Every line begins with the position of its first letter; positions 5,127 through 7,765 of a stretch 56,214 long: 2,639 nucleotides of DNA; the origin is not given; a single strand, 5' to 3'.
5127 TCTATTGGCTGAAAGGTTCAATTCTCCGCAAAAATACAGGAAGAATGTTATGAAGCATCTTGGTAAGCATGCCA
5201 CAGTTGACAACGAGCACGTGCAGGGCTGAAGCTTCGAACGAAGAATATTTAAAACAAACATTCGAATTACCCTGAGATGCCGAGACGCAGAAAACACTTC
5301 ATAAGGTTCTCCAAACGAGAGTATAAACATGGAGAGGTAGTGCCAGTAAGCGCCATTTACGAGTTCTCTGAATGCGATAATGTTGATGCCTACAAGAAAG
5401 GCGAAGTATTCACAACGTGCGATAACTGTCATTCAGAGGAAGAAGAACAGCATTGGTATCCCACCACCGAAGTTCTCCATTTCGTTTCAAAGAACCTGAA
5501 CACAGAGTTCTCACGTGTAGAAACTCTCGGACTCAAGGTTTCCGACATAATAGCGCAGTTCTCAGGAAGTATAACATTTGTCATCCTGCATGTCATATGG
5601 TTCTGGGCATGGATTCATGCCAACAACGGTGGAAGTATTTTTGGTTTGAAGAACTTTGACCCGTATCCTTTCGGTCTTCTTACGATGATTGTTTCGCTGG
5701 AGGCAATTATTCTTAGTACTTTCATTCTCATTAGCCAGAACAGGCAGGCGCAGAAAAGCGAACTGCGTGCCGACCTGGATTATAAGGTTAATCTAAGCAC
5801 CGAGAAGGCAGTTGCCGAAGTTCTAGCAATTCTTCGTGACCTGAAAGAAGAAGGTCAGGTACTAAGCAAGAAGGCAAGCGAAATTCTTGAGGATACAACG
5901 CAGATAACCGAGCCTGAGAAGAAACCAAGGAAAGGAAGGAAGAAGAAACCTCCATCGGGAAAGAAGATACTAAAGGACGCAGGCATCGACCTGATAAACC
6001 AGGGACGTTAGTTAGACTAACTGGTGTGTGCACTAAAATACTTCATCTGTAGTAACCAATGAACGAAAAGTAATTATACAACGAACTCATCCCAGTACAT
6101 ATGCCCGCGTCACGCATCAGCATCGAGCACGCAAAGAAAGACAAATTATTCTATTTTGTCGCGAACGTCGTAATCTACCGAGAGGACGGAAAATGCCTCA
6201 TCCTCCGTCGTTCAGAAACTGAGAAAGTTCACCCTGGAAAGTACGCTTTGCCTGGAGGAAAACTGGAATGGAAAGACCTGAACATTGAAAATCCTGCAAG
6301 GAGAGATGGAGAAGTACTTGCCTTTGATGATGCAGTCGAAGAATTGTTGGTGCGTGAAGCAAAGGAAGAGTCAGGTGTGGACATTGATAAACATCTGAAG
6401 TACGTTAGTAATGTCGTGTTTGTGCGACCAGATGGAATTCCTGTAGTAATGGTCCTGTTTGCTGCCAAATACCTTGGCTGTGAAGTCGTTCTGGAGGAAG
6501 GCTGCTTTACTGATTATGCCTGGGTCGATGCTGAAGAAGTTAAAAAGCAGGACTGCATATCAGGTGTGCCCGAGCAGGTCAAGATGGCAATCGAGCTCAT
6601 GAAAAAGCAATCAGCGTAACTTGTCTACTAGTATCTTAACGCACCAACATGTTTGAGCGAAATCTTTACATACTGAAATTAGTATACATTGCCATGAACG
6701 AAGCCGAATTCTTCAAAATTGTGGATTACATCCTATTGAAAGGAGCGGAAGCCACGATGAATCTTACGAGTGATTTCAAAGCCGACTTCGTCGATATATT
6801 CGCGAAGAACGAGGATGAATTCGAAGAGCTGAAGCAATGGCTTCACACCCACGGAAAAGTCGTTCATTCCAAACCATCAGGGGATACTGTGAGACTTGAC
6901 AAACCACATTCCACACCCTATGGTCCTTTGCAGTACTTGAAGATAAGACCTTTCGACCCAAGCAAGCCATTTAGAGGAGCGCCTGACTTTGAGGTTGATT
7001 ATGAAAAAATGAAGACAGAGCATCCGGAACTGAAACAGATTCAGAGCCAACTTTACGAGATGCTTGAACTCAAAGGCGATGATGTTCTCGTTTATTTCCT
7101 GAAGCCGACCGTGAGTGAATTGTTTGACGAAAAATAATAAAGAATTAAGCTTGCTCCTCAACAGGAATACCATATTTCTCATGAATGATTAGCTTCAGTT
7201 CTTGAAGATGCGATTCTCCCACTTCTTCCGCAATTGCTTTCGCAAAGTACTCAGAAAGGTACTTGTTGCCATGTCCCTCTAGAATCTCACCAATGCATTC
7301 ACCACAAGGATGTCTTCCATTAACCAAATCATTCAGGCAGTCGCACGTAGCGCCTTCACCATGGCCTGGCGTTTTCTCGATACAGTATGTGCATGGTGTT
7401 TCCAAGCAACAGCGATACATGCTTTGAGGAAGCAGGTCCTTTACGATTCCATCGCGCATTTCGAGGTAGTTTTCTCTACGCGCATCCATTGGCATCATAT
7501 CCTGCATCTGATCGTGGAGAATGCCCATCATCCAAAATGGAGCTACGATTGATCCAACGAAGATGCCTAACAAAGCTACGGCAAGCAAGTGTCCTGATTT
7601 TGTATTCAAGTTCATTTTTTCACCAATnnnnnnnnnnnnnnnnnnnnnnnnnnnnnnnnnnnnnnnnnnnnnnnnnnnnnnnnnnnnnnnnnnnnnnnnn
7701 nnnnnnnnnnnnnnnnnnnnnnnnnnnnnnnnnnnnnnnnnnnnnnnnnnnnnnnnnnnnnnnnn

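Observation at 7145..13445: Seven-gene copper cluster with an unusual extracytoplasmic thiol/metal relay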

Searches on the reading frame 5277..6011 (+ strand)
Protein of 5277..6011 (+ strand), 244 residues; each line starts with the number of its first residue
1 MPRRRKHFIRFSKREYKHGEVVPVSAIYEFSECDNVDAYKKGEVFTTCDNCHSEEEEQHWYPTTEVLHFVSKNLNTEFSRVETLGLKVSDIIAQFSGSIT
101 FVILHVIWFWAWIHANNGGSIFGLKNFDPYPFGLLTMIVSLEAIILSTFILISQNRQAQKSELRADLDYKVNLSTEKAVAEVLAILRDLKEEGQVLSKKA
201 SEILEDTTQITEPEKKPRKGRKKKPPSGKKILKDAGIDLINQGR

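Call 50: search_protein_families(library=pfam, proteins=[window:5277-6011:+], max_evalue=0.001)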
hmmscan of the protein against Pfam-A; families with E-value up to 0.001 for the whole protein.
window:5277-6011:+ (244 aa): 1 family
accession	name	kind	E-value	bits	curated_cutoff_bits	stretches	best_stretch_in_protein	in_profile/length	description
PF06210.16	DUF1003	-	1.2e-28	99.7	27.4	1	97-193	2-96/103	Protein of unknown function (DUF1003)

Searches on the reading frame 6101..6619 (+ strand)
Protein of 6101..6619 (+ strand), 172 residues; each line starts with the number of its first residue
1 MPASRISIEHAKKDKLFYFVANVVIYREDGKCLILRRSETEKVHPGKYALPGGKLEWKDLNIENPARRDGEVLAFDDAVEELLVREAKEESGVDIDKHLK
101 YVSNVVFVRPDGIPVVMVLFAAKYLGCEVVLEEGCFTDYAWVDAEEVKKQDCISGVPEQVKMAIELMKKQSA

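Call 50: search_protein_families(library=pfam, proteins=[window:6101-6619:+], max_evalue=0.001)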
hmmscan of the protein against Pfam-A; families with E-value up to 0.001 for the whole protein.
window:6101-6619:+ (172 aa): 1 family
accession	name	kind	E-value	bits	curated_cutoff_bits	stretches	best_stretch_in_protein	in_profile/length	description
PF00293.34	NUDIX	-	1.9e-13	51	21.1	1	21-148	6-119/134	NUDIX domain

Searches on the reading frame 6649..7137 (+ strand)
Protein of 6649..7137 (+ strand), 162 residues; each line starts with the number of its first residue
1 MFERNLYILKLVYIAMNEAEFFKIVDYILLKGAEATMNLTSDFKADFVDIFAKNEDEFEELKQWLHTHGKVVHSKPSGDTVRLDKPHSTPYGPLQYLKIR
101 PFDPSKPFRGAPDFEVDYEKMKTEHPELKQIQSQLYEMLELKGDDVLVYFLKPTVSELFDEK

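Call 3: search_protein_families(library=pfam, proteins=[window:6649-7137:+], max_evalue=0.01)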
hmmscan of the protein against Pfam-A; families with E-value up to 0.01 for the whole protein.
window:6649-7137:+ (162 aa): 0 families

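Call 4: search_protein_families(library=ncbifam, proteins=[window:6649-7137:+], max_evalue=0.01)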
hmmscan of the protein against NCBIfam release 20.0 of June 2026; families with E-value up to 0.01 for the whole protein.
window:6649-7137:+ (162 aa): 0 families

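Call 5: search_protein_families(library=pfam, proteins=[window:6649-7137:+], max_evalue=10)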
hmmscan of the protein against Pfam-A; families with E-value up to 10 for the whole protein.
window:6649-7137:+ (162 aa): 2 families
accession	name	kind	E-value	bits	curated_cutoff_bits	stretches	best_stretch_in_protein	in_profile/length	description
PF10281.14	Ish1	-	0.1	13.4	26.6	1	59-77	7-25/37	Putative nuclear envelope organisation protein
PF02209.24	VHP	-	0.12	12.8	27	1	45-64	5-24/36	Villin headpiece domain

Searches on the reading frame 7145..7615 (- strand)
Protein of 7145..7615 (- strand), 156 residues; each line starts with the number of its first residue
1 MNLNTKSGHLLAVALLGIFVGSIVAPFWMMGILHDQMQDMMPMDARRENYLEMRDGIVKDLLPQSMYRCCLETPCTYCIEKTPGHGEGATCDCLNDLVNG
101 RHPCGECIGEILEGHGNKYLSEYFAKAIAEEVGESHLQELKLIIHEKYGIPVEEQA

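Call 3: search_protein_families(library=pfam, proteins=[window:7145-7615:-], max_evalue=0.01)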
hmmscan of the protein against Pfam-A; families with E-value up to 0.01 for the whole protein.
window:7145-7615:- (156 aa): 0 families

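Call 4: search_protein_families(library=ncbifam, proteins=[window:7145-7615:-], max_evalue=0.01)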
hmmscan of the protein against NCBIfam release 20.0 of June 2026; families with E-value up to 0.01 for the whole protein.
window:7145-7615:- (156 aa): 0 families

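Call 5: search_protein_families(library=pfam, proteins=[window:7145-7615:-], max_evalue=10)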
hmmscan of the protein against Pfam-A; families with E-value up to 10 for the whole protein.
window:7145-7615:- (156 aa): 0 families

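Call 25: find_homologous_proteins(query=window:7145-7615:-)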
Query window:7145-7615:- (156 aa): 538 proteins with E <= 0.001 among 559 candidates; the best 120 are listed.
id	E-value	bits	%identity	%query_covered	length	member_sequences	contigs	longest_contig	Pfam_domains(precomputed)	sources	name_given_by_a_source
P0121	8.0e-104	362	100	100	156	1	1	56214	-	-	-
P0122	1.3e-61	225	63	95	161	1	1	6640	-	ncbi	ncbi:MAG: hypothetical protein ABIH41_05040 [Nanoarchaeota archaeon]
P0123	9.6e-58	212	67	88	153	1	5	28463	-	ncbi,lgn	-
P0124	5.9e-55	203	72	71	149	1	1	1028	-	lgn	-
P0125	1.9e-54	202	60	94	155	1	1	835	-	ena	-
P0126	3.7e-54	201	59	88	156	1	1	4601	-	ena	-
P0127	4.6e-53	197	56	99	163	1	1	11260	-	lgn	-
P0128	6.2e-53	197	58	99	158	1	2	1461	-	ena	-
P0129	1.2e-52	196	57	96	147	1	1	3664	-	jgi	-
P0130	1.2e-52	196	58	94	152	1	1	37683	-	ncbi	ncbi:MAG: hypothetical protein ABIH20_01700 [Candidatus Diapherotrites archaeon]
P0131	1.2e-52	196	60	90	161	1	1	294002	-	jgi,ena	jgi:hypothetical protein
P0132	1.6e-52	195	64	85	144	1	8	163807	-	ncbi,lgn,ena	-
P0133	1.7e-52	195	59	88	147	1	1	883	-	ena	-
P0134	1.7e-52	195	56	96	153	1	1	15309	-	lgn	-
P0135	2.3e-52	195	60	94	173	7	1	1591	-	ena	-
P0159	4.2e-50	187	58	94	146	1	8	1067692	-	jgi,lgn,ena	jgi:hypothetical protein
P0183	4.1e-49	184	55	97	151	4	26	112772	-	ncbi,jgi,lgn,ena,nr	ncbi:MAG: hypothetical protein HOA57_01090 [Candidatus Magasanikbacteria bacterium]|jgi:hypothetical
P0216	3.5e-48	181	61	85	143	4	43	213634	-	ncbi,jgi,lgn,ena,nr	ncbi:hypothetical protein COU62_02420 [Candidatus Pacearchaeota archaeon CG10_big_fil_rev_8_21_14_0_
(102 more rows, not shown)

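Call 31: search_solved_structures(query=A3, max_evalue=10)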
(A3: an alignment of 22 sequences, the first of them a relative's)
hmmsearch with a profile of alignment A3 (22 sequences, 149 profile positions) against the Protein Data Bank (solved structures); distinct sequences matched with E-value up to 10: 0.

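Call 40: predict_structure(alignment_id=A4)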
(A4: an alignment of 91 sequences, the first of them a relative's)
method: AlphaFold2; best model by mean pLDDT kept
length: 156 residues; sequences in the alignment: 91
mean_pLDDT: 75.7   pTM: 0.51
mean pLDDT of the five models: 75.7, 75.6, 72.1, 70.2, 68.4
residues with pLDDT >= 90: 45; 70-90: 52; 50-70: 47; < 50: 12
segments of 3 or more residues with pLDDT < 50: 80-82, 84-90
pLDDT, mean of each block of 10 residues (from residue 1): 65 92 82 63 72 72 65 56 45 65 75 88 92 95 97 94
secondary structure, 60 per line:
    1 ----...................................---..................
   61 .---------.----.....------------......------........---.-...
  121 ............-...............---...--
elements in order: H5-39 H43-61 H76-80 H93-98 H105-112 H118-132 H134-148

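Call 46: fold_search(model_id=the predicted structure, library=pdb)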
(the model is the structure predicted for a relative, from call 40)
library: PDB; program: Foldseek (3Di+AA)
matches with E <= 10: 30; with E <= 0.001: 0
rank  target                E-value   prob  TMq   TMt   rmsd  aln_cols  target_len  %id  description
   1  5vaz_B                5.6e+00  0.16  0.23  0.12   4.1        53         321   13  Crystal structure of a DNA primase domain from Pseudomonas aeruginosa (released 2017-04-05)
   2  5c1r_B                5.9e+00  0.06  0.19  0.10   5.6        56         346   18  Stereoisomer of PRPP bound in the active site of Mycobacterium tuberculosis anthranilate phosphoribosyl (AnPRT; trpD) (released 2016-07-20)
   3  4x5d_B                5.9e+00  0.06  0.19  0.11   5.4        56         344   20  Anthranilate phosphoribosyltransferase variant R193A from Mycobacterium tuberculosis with anthranilate bound (released 2015-09-23)
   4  4x5a_A                6.7e+00  0.06  0.19  0.10   5.7        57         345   18  Anthranilate phosphoribosyltransferase variant R193A from Mycobacterium tuberculosis remains ligand-free when co-cryst (released 2015-11-25)
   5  4x5e_A                6.7e+00  0.06  0.19  0.10   5.5        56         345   18  Anthranilate phosphoribosyltransferase variant R194A from Mycobacterium tuberculosis with pyrophosphate, Mg2+ and anth (released 2015-11-25)
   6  4n93_A                6.7e+00  0.04  0.18  0.10   5.6        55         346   20  Alternative substrates of Mycobacterium tuberculosis anthranilate phosphoribosyl transferase (released 2014-04-23)
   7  4aif_A                6.7e+00  0.03  0.21  0.22  13.3       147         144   14  AIP TPR domain in complex with human Hsp90 peptide (released 2013-01-23)
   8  5bne_D                7.0e+00  0.04  0.19  0.11   5.6        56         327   20  Bianthranilate-like inhibitor with 6 atom "line" and phosphonate "hook" fishing for hydrogen bond donors in Mycobacter (released 2016-05-25)
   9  4ztv_B                7.5e+00  0.05  0.19  0.11   5.6        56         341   18  Non-anthranilate-like inhibitor (TAMU-A7) complexed with anthranilate phosphoribosyltransferase (trpD) from Mycobacter (released 2016-05-25)
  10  4x5d_A                7.5e+00  0.05  0.19  0.11   5.5        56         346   20  Anthranilate phosphoribosyltransferase variant R193A from Mycobacterium tuberculosis with anthranilate bound (released 2015-09-23)
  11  3r88_A                7.5e+00  0.04  0.19  0.10   5.6        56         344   20  Anthranilate phosphoribosyltransferase (trpD) from Mycobacterium tuberculosis (complex with inhibitor ACS145) (released 2012-09-26)
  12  4n5v_A                7.5e+00  0.04  0.18  0.10   5.5        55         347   18  Alternative substrates of Mycobacterium tuberculosis anthranilate phosphoribosyl transferase (released 2014-04-23)
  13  4owo_A                7.5e+00  0.04  0.18  0.10   5.6        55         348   20  Anthranilate phosphoribosyl transferase from Mycobacterium tuberculosis in complex with 6-fluoroanthranilate, PRPP and (released 2014-04-23)
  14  4ows_A                7.9e+00  0.04  0.19  0.10   5.6        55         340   18  Anthranilate phosphoribosyl transferase from Mycobacterium tuberculosis in complex with 4-methylanthranilate, PRPP and (released 2014-04-23)
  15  4zof_A                7.9e+00  0.04  0.19  0.10   5.5        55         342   20  Lobenzarit-like inhibitor bound in the active site of Mycobacterium tuberculosis anthranilate phosphoribosyltransferas (released 2016-05-11)
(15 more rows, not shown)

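Call 76: find_encoding_contigs(protein=P0216, flank=6000, max_places=1)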
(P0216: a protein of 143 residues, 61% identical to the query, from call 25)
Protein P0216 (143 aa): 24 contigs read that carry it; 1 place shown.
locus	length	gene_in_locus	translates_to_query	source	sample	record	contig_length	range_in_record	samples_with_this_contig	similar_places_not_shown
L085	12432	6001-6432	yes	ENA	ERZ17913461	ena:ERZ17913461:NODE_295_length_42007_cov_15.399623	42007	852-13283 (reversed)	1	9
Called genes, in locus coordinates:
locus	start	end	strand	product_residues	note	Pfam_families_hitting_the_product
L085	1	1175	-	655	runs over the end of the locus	-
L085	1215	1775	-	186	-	PF02572:CobA_CobO_BtuR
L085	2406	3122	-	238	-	PF13462:Thioredoxin_4, PF01323:DSBA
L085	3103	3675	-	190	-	-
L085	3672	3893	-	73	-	-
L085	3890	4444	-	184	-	PF24034:DUF7343 (weak)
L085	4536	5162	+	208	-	-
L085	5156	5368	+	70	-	-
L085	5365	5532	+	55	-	-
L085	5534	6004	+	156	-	PF04214:DUF411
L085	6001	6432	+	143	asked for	-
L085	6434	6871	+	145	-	-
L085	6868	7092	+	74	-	-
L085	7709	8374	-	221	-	PF13483:Lactamase_B_3, PF12706:Lactamase_B_2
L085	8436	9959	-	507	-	-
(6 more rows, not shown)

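Call 77: find_encoding_contigs(protein=P0183, flank=6000, max_places=1)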
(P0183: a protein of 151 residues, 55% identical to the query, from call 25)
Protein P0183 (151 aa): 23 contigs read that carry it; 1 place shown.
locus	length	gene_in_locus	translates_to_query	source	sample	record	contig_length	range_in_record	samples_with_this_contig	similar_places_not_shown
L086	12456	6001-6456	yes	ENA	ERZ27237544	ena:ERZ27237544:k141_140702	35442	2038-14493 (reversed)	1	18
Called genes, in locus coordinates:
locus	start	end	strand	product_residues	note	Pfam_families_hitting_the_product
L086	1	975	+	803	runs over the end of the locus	PF01138:RNase_PH, PF03725:RNase_PH_C, PF01138:RNase_PH, PF00013:KH_1, PF22675:KH-I_KHDC4-BBP (faint), PF00575:S1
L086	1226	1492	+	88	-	PF01713:Smr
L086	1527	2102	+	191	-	PF04542:Sigma70_r2, PF08281:Sigma70_r4_2, PF04545:Sigma70_r4 (weak)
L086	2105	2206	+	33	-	-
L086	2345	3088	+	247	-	-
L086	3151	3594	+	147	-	-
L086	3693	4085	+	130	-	-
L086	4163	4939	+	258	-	PF13098:Thioredoxin_2, PF13462:Thioredoxin_4, PF01323:DSBA (weak)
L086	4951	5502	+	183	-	-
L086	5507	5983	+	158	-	PF04214:DUF411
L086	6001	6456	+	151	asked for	-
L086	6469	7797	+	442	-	PF00403:HMA, PF13386:DsbD_2, PF13473:Cupredoxin_1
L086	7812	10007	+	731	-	PF00403:HMA, PF08282:Hydrolase_3 (faint), PF00122:E1-E2_ATPase, PF00702:Hydrolase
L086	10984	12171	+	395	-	PF19425:Csd3_N2, PF01551:Peptidase_M23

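Call 78: find_encoding_contigs(protein=P0159, flank=6000, max_places=1)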
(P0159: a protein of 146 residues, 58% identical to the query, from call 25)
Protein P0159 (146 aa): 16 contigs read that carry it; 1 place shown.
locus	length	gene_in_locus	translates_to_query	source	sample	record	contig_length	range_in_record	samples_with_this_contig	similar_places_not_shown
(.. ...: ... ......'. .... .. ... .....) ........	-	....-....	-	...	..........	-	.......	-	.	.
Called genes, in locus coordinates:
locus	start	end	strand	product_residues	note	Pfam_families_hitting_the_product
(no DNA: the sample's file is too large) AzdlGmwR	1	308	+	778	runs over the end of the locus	PF01326:PPDK_N, PF00391:PEP-utilizers, PF02896:PEP-utilizers_C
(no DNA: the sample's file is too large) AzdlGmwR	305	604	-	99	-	-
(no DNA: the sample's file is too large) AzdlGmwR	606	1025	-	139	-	-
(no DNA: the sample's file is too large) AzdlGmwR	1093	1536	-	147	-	-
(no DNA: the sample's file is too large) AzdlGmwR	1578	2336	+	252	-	PF00005:ABC_tran, PF13304:AAA_21 (weak)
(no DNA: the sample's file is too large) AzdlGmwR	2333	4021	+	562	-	PF12698:ABC2_membrane_3, PF01061:ABC2_membrane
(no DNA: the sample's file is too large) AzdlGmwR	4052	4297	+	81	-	PF01541:GIY-YIG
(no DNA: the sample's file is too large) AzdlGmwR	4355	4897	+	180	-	PF00160:Pro_isomerase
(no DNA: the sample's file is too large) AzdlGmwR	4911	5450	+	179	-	PF24034:DUF7343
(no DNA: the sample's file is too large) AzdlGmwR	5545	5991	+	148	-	PF04214:DUF411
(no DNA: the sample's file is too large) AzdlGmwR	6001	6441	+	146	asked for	-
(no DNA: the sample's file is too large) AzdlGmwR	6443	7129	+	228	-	-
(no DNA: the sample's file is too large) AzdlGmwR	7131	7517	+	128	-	PF13473:Cupredoxin_1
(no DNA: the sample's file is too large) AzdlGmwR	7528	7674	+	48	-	-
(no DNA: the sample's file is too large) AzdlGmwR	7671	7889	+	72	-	PF00403:HMA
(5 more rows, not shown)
